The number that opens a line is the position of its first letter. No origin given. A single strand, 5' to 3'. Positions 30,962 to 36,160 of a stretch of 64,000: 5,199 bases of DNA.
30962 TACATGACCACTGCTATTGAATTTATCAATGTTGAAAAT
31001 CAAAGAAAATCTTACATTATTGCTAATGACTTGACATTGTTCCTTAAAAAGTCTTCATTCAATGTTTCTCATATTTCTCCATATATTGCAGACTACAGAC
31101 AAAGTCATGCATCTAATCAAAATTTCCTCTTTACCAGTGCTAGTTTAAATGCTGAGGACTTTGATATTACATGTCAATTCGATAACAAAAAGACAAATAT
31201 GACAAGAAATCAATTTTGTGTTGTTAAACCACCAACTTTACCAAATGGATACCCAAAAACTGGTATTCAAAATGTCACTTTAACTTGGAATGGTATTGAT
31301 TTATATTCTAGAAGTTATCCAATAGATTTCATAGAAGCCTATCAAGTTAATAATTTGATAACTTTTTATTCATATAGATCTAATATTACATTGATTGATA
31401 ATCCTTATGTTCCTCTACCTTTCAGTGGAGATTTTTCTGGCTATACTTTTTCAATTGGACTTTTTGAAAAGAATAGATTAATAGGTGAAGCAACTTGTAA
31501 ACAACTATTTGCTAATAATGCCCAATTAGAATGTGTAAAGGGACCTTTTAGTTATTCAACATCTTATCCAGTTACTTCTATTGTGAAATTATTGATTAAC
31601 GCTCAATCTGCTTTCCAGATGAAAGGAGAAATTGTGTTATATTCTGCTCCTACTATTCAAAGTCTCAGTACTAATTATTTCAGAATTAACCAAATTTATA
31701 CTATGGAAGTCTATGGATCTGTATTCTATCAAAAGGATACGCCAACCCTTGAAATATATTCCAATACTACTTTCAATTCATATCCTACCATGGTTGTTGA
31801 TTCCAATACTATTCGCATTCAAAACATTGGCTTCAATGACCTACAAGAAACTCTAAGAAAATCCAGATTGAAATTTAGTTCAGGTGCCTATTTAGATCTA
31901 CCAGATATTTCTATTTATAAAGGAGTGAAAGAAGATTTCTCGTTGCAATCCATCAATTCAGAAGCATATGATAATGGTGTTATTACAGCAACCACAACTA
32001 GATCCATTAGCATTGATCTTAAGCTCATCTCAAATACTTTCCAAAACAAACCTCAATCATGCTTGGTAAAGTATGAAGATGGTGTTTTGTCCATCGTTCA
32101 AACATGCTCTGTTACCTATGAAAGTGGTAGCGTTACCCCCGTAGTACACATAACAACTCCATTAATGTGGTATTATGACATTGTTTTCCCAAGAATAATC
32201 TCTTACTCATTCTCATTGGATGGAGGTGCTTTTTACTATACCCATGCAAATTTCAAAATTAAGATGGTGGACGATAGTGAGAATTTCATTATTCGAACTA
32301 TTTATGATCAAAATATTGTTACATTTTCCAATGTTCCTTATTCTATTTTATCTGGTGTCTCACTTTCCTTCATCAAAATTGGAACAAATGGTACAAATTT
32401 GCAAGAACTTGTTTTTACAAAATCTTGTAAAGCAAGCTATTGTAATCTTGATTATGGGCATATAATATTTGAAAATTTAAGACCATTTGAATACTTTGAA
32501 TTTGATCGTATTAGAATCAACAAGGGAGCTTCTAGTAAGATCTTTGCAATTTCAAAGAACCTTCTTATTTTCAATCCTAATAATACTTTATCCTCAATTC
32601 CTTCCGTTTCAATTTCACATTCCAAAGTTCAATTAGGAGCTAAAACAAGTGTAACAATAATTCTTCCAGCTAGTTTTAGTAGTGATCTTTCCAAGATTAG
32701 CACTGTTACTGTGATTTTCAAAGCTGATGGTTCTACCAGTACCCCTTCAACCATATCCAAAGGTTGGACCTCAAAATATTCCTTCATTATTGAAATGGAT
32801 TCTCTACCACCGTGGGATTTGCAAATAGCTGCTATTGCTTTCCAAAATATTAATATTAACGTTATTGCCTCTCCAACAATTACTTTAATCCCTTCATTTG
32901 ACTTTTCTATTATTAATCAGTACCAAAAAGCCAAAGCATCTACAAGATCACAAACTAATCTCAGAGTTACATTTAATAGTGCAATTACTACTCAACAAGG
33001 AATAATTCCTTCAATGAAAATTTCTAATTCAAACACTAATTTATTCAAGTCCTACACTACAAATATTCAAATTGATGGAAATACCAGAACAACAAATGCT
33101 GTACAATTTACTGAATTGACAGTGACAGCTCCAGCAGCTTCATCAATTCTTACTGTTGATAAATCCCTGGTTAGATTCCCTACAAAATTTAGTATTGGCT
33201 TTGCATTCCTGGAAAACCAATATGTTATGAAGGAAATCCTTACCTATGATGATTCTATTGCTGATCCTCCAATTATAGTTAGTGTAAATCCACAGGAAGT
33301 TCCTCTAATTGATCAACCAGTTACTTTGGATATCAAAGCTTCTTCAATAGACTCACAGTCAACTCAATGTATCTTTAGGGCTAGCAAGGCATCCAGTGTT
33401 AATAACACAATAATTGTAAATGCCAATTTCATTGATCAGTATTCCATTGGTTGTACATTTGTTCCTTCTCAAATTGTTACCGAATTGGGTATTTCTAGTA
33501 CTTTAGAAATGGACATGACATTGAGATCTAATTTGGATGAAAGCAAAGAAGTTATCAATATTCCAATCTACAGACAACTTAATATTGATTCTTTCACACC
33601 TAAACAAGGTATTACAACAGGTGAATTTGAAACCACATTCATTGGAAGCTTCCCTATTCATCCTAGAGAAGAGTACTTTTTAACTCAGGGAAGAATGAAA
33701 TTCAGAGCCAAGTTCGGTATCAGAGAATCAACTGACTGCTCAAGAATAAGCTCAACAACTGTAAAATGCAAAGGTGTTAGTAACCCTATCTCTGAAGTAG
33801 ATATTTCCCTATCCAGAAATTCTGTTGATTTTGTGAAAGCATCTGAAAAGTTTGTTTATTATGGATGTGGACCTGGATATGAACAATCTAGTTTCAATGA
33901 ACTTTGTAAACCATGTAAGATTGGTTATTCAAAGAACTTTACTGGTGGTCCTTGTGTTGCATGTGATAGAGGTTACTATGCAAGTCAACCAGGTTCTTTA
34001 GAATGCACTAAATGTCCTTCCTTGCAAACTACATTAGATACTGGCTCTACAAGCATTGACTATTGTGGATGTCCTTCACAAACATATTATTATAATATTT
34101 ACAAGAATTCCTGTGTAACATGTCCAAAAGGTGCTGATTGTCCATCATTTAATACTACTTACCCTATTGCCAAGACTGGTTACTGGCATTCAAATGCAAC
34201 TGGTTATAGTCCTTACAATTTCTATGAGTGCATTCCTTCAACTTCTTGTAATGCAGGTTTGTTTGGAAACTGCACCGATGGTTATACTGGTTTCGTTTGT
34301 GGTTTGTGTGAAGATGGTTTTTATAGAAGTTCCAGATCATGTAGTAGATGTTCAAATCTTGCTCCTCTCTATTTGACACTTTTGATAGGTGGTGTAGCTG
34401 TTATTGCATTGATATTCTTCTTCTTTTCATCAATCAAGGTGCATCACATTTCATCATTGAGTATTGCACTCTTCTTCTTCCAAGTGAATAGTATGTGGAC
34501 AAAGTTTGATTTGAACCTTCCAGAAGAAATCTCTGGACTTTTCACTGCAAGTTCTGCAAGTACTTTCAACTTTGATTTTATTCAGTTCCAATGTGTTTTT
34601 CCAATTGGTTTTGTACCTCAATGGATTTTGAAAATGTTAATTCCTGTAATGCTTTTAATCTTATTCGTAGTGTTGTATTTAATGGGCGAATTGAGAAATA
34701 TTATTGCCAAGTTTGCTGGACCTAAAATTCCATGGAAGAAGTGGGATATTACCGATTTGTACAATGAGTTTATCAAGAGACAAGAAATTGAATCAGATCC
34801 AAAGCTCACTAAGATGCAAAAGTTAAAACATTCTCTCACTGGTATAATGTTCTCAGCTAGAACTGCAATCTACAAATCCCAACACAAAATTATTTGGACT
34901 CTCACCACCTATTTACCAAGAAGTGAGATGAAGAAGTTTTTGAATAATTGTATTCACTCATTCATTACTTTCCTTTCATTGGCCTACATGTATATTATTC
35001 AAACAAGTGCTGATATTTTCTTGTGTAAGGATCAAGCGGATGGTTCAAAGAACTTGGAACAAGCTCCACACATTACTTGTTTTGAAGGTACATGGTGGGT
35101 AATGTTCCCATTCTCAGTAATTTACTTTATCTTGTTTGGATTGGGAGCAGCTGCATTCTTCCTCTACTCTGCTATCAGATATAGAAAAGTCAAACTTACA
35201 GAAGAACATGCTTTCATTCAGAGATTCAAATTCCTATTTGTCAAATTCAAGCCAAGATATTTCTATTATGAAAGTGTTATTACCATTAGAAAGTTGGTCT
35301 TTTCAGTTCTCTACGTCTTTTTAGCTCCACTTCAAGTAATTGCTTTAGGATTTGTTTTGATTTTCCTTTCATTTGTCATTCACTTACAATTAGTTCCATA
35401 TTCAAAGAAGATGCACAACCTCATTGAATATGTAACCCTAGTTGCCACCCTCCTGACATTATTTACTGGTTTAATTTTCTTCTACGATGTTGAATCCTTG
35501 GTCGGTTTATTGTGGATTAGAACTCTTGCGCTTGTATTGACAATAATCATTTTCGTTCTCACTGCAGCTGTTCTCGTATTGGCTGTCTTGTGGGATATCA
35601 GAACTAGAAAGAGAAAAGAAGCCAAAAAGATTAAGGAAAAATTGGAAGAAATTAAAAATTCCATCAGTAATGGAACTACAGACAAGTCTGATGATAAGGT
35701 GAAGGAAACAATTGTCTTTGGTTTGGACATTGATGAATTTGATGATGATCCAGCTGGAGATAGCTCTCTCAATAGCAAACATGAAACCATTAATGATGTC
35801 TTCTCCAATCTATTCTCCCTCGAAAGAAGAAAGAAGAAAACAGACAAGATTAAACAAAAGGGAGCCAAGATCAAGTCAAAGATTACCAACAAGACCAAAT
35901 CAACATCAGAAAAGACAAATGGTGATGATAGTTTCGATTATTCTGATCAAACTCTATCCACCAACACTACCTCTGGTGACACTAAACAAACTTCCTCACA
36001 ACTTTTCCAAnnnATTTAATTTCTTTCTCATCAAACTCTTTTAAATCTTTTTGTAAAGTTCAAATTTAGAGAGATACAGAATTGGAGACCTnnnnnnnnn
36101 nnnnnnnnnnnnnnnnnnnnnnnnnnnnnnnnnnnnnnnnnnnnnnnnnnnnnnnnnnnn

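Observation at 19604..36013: Giant single-exon receptor gene (about 16 kb, >5,300 aa) with an extracellular RCC1 propeller and a C-terminal 7-8-TM module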

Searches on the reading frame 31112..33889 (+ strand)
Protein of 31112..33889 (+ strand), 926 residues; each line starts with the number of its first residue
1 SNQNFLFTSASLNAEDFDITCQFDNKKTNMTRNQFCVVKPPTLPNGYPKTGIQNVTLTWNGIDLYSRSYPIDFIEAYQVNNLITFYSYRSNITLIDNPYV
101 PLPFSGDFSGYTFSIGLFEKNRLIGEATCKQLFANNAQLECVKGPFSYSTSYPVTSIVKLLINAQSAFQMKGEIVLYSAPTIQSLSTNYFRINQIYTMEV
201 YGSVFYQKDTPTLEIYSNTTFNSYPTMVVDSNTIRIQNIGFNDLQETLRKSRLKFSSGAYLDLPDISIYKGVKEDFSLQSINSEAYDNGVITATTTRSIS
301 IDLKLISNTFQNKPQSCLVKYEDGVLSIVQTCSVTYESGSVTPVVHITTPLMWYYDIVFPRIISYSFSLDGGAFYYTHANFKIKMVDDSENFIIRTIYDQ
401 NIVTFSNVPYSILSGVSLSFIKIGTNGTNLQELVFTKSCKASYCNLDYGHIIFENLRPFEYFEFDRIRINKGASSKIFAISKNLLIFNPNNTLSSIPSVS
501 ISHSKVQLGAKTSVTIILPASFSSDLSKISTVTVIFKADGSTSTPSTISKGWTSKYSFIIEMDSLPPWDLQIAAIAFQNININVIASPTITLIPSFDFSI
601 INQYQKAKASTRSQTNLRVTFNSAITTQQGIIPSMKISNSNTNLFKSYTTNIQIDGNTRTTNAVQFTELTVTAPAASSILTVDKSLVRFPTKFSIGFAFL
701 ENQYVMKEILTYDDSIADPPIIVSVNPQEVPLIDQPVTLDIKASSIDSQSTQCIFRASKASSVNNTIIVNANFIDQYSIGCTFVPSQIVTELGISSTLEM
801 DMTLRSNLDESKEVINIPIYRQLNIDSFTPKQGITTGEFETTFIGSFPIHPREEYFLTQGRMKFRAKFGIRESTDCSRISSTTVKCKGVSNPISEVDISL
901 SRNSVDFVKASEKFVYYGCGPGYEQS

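Call 72: predict_structure(alignment_id=A3)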
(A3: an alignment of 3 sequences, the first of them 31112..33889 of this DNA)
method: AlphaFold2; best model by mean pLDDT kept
length: 926 residues; sequences in the alignment: 3
mean_pLDDT: 42.0   pTM: 0.23
mean pLDDT of the five models: 42.0, 39.1, 38.9, 37.1, 35.4
residues with pLDDT >= 90: 0; 70-90: 36; 50-70: 279; < 50: 611
segments of 3 or more residues with pLDDT < 50: 1-17, 32-34, 43-47, 49-52, 62-90, 94-127, 131-136, 143-209, 238-249, 264-497, 594-597, 600-615, 626-633, 637-664, 679-732, 742-750, 757-766, 775-777, 795-822, 831-836, 917-926
pLDDT, mean of each block of 10 residues (from residue 1): 36 46 65 51 49 53 44 33 36 45 33 38 43 50 37 25 22 20 21 36 44 62 58 48 43 65 43 22 21 25 28 31 25 27 22 20 19 23 25 24 26 26 25 24 25 21 20 21 23 46 57 65 55 68 57 66 60 63 54 50 33 47 47 47 43 35 48 51 37 45 40 29 33 51 46 49 47 52 60 50 38 26 54 49 65 59 67 68 69 61 59 53 29
secondary structure, 60 per line:
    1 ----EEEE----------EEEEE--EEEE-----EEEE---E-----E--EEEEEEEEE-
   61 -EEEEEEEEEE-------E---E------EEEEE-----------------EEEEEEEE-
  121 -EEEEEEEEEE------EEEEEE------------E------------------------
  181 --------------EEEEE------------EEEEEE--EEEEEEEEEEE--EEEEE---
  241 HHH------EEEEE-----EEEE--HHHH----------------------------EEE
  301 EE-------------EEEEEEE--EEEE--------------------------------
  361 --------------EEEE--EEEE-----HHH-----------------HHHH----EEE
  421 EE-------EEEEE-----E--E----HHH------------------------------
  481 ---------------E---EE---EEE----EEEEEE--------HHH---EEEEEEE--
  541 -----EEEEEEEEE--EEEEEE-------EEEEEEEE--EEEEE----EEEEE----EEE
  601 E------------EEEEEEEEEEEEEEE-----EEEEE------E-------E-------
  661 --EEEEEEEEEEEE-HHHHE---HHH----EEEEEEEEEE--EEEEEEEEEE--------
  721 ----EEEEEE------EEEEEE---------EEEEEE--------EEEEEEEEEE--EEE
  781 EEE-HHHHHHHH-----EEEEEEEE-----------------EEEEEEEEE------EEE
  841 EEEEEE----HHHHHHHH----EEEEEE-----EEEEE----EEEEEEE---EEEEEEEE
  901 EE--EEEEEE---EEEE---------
elements in order (helices of 4 or more, strands of 3 or more residues): E5-8 E19-23 E26-29 E35-38 E51-59 E62-71 E90-94 E112-119 E122-131 E138-143 E195-199 E212-217 E220-230 E233-237 E250-254 E260-263 H266-269 E298-302 E316-322 E325-328 E375-378 E381-384 H410-413 E418-422 E430-434 E505-507 E512-517 E532-538 E546-554 E557-562 E570-577 E580-584 E589-593 E598-601 E614-628 E634-638 E663-674 H676-679 E691-700 E703-712 E725-730 E737-742 E752-757 E766-775 E778-783 H785-792 E798-805 E823-831 E838-846 H851-858 E863-868 E874-878 E883-889 E893-902 E905-910 E914-917

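Call 110: fold_search(model_id=the predicted structure, library=pdb)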
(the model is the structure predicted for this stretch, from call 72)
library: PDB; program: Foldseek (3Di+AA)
matches with E <= 10: 1286; with E <= 0.001: 47
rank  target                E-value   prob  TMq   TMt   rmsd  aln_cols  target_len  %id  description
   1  8dpt_A                1.8e-06  1.00  0.09  0.17  26.1       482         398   10  The structure of the IL-11 signalling complex, with full-length extracellular gp130 (released 2023-11-29)
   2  5l56_A                2.0e-06  1.00  0.08  0.06  28.2       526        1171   13  Plexin A1 full extracellular region, domains 1 to 10, to 4 angstrom (released 2016-07-06)
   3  5l5k                  2.0e-06  0.99  0.10  0.09  30.4       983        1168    8  Plexin A4 full extracellular region, domains 1 to 10, data to 7.5 angstrom, spacegroup P4(1) (released 2016-07-06)
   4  8qy6_A                7.8e-06  1.00  0.10  0.14  23.6       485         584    8  Structure of interleukin 6 (gp130 P496L mutant). (released 2024-02-21)
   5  8q6t_I                8.2e-06  0.97  0.13  0.11  91.3      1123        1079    9  Helical reconstruction of the relaxed thick filament from FIB milled left ventricular mouse myofibrils (released 2023-11-01)
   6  8dh8_A                9.9e-06  1.00  0.13  0.16  30.4       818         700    8  Leptin-bound leptin receptor complex-full ECD (released 2023-04-19)
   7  5l5g_C                1.2e-05  0.99  0.09  0.09  29.2       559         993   10  Plexin A2 full extracellular region, domains 1 to 8 modeled, data to 10 angstrom (released 2016-07-06)
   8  9ba4_A                1.8e-05  0.66  0.08  0.08  43.1      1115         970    7  Full-length cross-linked Contactin 2 (CNTN2) (released 2024-07-17)
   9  8d82_A                2.0e-05  0.98  0.09  0.13  24.1       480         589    9  Cryo-EM structure of human IL-6 signaling complex in detergent: model containing full extracellular domains (released 2023-03-29)
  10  8v29_B                2.7e-05  0.98  0.09  0.13  24.2       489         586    8  Cryo-EM structure of human type I OSM receptor complex: model for full extracellular assembly (released 2024-11-20)
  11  8v2b_B                2.8e-05  0.98  0.10  0.14  23.8       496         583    9  Cryo-EM structure of mouse type II OSM receptor complex: model for full extracellular assembly (released 2024-11-20)
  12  8qy5_A                4.2e-05  0.98  0.10  0.14  23.7       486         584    8  Structure of interleukin 6. (released 2024-02-21)
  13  6vxk_B                4.8e-05  1.00  0.12  0.15  20.0       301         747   12  Cryo-EM Structure of the full-length A39R/PlexinC1 complex (released 2020-04-29)
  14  8dh9_B                6.8e-05  1.00  0.13  0.21  23.8       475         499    9  Leptin-bound leptin receptor complex-D3-D7 (released 2023-04-19)
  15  8blq_B                7.2e-05  1.00  0.10  0.21  16.8       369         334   11  Cryo-EM structure of the CODV-IL13-RefAb triple complex (released 2023-06-07)
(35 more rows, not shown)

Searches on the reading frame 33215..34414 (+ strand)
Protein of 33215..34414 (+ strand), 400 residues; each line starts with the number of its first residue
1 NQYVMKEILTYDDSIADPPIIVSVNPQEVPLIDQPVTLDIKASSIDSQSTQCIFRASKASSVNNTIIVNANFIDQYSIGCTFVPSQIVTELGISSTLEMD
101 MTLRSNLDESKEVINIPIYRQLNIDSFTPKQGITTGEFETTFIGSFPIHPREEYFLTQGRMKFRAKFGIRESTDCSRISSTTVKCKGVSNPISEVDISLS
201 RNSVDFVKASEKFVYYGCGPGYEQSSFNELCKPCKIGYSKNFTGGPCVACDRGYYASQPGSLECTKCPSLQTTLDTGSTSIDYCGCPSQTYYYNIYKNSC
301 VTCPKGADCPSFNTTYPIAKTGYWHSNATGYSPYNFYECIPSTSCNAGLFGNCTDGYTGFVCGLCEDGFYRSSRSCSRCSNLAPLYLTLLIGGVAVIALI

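Call 12: search_protein_families(library=pfam, proteins=[window:33215-34414:+], max_evalue=1)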
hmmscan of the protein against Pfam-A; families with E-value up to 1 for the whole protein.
window:33215-34414:+ (400 aa): 5 families
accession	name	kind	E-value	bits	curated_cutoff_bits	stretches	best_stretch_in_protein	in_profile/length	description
PF07699.19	Ephrin_rec_like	-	6.8e-10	39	23.1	1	243-284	7-48/48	Tyrosine-protein kinase ephrin type A/B receptor-like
PF24633.1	DUF7630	-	0.00031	21.3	27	2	337-379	2-42/45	Domain of unknown function (DUF7630)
PF00405.22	Transferrin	-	0.093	12.3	20.3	1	194-266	126-195/328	Transferrin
PF01833.30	TIG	-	0.68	10.4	20.9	1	123-215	2-84/84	IPT/TIG domain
PF07562.20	NCD3G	-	0.71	10.2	38.9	1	232-271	8-52/54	Nine Cysteines Domain of family 3 GPCR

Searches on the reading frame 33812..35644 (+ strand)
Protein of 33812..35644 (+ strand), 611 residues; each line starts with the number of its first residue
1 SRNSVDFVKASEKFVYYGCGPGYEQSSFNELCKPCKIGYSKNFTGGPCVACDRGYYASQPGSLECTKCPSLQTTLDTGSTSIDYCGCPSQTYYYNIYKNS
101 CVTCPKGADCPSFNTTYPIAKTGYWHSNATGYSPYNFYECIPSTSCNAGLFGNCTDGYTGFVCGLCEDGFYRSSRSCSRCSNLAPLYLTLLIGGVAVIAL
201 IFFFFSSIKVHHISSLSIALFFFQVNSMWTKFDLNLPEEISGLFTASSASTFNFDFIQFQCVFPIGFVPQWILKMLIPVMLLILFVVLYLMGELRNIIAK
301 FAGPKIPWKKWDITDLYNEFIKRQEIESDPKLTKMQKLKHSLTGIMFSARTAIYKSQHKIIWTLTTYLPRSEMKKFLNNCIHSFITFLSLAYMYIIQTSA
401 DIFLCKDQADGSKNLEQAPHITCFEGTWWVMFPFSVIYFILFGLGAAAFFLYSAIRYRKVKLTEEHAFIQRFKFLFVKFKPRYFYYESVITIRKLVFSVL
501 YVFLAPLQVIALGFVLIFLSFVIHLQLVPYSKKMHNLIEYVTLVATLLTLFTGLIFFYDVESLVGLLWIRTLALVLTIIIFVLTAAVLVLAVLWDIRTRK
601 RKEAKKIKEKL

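Call 7: find_homologous_proteins(query=window:33812-35644:+, max_evalue=0.001)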
Query window:33812-35644:+ (611 aa): 1 proteins with E <= 0.001 among 7454 candidates.
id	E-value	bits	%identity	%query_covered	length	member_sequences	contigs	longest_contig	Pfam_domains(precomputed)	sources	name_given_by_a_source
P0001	4.6e-105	371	76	37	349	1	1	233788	-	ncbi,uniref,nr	ncbi:hypothetical protein C9374_011771 [Naegleria lovaniensis]|uniref:TRP C-terminal domain-containi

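Call 10: search_solved_structures(query=window:33812-35644:+, max_evalue=1)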
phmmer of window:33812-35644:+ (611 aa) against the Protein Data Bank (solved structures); distinct sequences matched with E-value up to 1: 1.
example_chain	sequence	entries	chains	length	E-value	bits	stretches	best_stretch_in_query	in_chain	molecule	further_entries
6scj_A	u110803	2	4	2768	0.021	16.6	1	15-88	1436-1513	Thyroglobulin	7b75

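Call 11: find_encoding_contigs(protein=P0001, flank=10000, max_places=4)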
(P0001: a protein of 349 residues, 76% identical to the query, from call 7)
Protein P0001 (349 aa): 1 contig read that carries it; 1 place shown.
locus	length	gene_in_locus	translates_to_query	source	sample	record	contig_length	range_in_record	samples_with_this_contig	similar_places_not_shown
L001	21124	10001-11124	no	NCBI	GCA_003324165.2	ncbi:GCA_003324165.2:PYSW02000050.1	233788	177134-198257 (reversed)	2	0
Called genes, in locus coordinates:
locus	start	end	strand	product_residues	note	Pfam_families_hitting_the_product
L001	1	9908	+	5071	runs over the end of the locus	PF00415:RCC1 (faint), PF25390:WD40_RLD, PF13540:RCC1_2 (weak), PF25390:WD40_RLD, PF07699:Ephrin_rec_like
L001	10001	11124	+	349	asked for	-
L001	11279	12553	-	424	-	PF00569:ZZ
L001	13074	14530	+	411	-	PF00484:Pro_CA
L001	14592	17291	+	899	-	PF01637:ATPase_2 (faint)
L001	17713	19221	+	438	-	PF02685:Glucokinase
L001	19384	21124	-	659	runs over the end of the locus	PF04547:Anoctamin, PF07810:TMC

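Call 59: search_protein_families(library=pfam, proteins=[P0001], max_evalue=1)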
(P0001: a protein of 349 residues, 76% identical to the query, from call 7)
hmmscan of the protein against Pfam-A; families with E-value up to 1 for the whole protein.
P0001 (349 aa): 3 families
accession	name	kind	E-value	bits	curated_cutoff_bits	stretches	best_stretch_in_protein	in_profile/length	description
PF23403.1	LTI65_LTI78_N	-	0.078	13.8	27.8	1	278-297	9-28/72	LTI65/LTI78 CAP160 N-terminal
PF06011.17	TRP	-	0.1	11.8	28.5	1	86-186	265-367/426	Transient receptor potential (TRP) ion channel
PF04935.17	SURF6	-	0.98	9.6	23.1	0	202-296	24-115/196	Surfeit locus protein 6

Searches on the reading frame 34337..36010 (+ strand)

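Call 12: search_protein_families(library=pfam, proteins=[window:34337-36010:+], max_evalue=1)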
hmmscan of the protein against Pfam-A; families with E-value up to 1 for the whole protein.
window:34337-36010:+ (558 aa): 2 families
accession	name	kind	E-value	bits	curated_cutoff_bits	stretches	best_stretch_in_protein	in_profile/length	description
PF14316.11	DUF4381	-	0.25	12.1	27.2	1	402-440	22-59/145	Domain of unknown function (DUF4381)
PF10766.14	AcrZ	-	0.46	10.6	26.2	1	101-127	14-40/48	Multidrug efflux pump-associated protein AcrZ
